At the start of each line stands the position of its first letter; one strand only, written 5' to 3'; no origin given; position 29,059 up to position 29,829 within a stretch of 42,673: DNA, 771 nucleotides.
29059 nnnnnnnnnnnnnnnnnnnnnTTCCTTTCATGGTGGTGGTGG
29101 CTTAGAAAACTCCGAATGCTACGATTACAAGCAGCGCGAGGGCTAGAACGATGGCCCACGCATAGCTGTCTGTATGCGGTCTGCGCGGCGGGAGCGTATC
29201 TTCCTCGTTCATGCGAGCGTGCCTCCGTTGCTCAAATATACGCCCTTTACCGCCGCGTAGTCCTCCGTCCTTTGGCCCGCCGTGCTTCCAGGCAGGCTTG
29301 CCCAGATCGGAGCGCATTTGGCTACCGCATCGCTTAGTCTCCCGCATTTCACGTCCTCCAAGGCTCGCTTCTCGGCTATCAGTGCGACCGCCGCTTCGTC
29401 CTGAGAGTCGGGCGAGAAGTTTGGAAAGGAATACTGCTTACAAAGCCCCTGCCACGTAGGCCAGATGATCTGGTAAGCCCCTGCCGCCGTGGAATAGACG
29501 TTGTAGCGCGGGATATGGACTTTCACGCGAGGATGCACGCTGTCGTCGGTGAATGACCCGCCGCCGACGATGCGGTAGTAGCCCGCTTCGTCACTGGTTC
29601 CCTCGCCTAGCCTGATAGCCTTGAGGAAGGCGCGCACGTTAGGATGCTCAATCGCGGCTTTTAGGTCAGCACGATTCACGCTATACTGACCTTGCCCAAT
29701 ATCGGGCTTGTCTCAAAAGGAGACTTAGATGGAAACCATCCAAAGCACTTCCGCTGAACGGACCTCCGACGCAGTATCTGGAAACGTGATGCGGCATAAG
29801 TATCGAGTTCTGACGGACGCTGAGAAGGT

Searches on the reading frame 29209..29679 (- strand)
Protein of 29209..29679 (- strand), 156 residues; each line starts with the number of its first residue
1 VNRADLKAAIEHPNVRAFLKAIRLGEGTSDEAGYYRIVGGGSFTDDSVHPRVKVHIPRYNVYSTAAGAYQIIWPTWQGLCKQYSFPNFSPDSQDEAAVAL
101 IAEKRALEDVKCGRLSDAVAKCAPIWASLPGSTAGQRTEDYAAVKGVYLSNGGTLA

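Call 85: search_protein_families(library=phrogs, proteins=[window:29209-29679:-], max_evalue=0.001)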
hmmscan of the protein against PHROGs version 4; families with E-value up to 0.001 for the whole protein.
window:29209-29679:- (156 aa): 4 families
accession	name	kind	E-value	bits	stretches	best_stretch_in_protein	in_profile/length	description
phrog_90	-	lysis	2.1e-37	129.4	1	11-155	652-808/1168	endolysin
phrog_17230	-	tail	1.1e-23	84.8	1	4-149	361-511/580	tail fiber protein/ lysozyme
phrog_17029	-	unknown function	1.4e-23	84.8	1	12-154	7-163/241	-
phrog_28672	-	other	3.9e-16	59.7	1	2-141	3-144/397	metallo-endopeptidase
